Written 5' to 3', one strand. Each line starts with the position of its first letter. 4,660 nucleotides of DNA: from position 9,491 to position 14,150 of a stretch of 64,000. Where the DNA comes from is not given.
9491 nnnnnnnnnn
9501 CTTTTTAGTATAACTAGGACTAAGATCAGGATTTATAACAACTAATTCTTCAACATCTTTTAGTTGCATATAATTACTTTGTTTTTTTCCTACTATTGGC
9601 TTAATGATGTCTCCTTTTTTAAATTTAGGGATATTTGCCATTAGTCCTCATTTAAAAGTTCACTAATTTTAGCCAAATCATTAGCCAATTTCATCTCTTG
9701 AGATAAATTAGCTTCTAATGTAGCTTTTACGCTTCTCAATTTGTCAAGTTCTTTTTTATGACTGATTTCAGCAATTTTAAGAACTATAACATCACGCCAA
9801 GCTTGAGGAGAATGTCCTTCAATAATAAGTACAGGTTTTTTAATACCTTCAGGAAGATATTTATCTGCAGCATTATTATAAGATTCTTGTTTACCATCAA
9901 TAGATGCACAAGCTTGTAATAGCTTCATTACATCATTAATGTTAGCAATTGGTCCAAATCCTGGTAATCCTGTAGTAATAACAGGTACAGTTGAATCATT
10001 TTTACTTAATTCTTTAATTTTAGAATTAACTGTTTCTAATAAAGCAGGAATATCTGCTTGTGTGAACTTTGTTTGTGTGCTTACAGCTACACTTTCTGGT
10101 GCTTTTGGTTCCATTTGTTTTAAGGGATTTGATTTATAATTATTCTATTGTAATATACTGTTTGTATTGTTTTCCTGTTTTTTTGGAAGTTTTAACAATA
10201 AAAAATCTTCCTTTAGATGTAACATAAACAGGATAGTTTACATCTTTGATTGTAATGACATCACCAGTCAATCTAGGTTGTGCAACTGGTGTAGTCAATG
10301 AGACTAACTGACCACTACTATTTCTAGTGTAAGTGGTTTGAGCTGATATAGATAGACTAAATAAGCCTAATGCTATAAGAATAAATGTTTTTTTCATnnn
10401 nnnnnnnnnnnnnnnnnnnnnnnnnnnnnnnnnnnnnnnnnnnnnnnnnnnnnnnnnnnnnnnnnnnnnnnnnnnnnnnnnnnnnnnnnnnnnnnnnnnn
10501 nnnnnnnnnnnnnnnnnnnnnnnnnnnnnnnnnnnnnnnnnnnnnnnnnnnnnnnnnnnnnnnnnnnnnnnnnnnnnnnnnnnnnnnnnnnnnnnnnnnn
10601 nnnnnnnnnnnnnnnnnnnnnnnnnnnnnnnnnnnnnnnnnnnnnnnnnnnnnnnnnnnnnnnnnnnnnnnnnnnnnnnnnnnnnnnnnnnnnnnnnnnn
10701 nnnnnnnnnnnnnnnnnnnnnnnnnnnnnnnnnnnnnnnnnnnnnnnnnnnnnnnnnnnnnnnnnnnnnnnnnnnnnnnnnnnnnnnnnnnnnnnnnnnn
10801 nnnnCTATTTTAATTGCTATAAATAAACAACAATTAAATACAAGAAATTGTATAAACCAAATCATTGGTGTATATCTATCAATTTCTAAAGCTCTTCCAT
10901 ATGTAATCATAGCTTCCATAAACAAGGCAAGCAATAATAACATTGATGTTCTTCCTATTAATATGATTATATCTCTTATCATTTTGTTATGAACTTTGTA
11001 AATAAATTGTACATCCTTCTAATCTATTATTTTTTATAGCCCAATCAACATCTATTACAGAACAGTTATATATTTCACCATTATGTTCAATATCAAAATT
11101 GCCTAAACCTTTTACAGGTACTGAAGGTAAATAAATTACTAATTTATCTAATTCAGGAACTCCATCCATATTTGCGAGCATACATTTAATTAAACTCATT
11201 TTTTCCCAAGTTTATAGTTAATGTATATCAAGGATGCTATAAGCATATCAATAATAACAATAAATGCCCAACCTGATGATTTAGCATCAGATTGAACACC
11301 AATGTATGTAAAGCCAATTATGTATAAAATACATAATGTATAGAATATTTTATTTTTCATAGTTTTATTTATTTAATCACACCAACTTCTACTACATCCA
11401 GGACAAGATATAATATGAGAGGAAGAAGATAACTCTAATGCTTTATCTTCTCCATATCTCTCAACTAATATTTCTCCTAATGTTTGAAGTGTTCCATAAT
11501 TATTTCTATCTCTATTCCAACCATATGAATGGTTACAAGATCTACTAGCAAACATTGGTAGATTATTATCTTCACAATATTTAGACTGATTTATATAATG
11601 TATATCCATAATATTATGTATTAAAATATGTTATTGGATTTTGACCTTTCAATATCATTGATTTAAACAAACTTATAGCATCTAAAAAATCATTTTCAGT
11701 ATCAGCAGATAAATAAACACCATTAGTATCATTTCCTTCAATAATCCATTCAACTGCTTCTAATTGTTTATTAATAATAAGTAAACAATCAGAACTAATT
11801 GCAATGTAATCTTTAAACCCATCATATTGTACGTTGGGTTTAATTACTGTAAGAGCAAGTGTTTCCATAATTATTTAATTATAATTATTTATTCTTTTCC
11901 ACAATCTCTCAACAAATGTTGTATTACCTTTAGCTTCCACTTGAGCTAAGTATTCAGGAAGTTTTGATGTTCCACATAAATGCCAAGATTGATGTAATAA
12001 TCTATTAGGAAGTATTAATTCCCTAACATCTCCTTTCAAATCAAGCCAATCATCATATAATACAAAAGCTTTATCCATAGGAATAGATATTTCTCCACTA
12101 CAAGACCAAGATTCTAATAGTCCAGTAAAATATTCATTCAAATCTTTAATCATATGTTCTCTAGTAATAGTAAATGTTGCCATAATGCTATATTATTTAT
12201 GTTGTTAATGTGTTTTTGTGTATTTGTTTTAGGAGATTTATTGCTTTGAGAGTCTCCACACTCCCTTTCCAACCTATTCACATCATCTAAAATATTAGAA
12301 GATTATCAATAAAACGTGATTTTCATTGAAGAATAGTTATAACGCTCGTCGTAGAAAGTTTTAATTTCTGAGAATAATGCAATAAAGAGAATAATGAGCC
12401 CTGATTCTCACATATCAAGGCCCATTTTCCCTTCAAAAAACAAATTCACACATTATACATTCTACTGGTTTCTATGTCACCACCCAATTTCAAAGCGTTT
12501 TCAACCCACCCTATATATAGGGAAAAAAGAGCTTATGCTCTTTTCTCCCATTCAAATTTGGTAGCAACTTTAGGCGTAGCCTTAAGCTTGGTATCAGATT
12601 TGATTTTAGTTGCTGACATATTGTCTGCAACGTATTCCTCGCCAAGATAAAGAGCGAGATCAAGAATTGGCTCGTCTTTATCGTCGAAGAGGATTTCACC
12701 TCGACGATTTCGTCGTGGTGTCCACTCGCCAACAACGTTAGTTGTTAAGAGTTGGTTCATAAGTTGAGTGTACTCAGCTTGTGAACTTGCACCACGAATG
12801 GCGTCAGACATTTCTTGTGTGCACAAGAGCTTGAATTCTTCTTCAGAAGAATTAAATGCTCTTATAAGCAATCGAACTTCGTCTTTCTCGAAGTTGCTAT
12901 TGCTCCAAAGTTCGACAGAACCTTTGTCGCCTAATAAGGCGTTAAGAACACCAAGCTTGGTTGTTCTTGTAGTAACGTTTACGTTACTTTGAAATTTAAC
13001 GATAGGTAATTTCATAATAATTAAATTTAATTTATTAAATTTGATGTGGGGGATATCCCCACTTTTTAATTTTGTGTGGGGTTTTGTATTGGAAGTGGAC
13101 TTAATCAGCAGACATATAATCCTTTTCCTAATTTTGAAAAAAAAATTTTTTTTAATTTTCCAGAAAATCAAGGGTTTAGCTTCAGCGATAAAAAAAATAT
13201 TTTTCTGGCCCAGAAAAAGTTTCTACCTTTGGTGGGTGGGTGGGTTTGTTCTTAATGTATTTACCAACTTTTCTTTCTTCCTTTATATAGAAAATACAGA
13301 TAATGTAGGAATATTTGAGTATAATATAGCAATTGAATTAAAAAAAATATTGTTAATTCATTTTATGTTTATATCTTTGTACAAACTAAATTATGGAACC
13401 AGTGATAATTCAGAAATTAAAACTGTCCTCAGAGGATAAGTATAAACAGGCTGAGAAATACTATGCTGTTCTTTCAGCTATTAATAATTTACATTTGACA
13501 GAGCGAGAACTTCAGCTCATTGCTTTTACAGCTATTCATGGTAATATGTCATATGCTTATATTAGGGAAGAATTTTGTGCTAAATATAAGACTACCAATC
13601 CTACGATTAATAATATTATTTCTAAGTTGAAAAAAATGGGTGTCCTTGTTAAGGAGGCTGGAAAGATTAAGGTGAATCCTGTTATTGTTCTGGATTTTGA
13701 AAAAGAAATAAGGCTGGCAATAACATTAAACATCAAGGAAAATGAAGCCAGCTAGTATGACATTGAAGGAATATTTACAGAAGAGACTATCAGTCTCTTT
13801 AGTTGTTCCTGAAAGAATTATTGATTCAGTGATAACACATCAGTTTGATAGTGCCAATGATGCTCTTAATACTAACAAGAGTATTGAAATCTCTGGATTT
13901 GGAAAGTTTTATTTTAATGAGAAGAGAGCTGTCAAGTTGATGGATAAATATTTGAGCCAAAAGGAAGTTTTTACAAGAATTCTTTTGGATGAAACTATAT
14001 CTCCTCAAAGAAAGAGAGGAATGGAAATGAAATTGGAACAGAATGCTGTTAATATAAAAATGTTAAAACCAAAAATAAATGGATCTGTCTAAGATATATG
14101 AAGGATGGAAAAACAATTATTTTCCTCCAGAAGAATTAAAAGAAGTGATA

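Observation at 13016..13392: Divergent control region with nested palindromes, half-site repeats, an A9T8 tract and a G-quadruplex motif: candidate operator/origin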

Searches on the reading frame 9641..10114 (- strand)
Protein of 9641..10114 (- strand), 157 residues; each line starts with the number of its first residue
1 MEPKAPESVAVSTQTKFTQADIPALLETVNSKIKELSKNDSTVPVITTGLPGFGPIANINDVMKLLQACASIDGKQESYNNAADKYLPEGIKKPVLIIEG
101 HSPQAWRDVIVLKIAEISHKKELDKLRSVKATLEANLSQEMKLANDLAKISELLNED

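Call 10: search_protein_families(library=phrogs, proteins=[window:9641-10114:-], max_evalue=0.01)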
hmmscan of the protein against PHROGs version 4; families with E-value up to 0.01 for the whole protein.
window:9641-10114:- (157 aa): 1 family
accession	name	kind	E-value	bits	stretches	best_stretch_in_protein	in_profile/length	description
phrog_2574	-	unknown function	2.3e-06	28.7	1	91-155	75-139/140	-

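Call 11: search_protein_families(library=pfam, proteins=[window:9641-10114:-], max_evalue=0.01)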
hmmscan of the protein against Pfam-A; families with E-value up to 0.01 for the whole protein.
window:9641-10114:- (157 aa): 0 families

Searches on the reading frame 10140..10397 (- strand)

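Call 35: search_protein_families(library=pfam, proteins=[window:10140-10397:-], max_evalue=0.001)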
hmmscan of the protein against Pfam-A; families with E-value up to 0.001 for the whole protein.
window:10140-10397:- (85 aa): 0 families

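Call 36: search_protein_families(library=phrogs, proteins=[window:10140-10397:-], max_evalue=0.001)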
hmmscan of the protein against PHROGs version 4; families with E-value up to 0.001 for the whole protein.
window:10140-10397:- (85 aa): 1 family
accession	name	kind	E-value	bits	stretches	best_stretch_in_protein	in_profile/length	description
phrog_16207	-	unknown function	9.8e-18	65.2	1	4-85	14-96/100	-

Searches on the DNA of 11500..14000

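Call 17: search_rna_families(source=window, start=11500, end=14000, threshold=evalue, max_evalue=5, show_alignments=2)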
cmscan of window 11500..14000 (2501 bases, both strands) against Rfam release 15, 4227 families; matches with E-value up to 5: 3.
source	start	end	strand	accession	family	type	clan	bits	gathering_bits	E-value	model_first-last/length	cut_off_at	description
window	12618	12737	-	RF02328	TtnuHACA21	Gene; snRNA; snoRNA; HACA-box;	-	21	100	2.1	1-130/130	no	Tetrahymena snoRNA TtnuHACA21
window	12378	12442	-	RF03775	mir-7578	Gene; miRNA;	-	20.3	60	0.48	1-82/82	no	mir-7578 microRNA precursor family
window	11757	11793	-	RF03474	mir-4766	Gene; miRNA;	-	19.9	72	1.5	1-56/56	no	mir-4766 microRNA precursor family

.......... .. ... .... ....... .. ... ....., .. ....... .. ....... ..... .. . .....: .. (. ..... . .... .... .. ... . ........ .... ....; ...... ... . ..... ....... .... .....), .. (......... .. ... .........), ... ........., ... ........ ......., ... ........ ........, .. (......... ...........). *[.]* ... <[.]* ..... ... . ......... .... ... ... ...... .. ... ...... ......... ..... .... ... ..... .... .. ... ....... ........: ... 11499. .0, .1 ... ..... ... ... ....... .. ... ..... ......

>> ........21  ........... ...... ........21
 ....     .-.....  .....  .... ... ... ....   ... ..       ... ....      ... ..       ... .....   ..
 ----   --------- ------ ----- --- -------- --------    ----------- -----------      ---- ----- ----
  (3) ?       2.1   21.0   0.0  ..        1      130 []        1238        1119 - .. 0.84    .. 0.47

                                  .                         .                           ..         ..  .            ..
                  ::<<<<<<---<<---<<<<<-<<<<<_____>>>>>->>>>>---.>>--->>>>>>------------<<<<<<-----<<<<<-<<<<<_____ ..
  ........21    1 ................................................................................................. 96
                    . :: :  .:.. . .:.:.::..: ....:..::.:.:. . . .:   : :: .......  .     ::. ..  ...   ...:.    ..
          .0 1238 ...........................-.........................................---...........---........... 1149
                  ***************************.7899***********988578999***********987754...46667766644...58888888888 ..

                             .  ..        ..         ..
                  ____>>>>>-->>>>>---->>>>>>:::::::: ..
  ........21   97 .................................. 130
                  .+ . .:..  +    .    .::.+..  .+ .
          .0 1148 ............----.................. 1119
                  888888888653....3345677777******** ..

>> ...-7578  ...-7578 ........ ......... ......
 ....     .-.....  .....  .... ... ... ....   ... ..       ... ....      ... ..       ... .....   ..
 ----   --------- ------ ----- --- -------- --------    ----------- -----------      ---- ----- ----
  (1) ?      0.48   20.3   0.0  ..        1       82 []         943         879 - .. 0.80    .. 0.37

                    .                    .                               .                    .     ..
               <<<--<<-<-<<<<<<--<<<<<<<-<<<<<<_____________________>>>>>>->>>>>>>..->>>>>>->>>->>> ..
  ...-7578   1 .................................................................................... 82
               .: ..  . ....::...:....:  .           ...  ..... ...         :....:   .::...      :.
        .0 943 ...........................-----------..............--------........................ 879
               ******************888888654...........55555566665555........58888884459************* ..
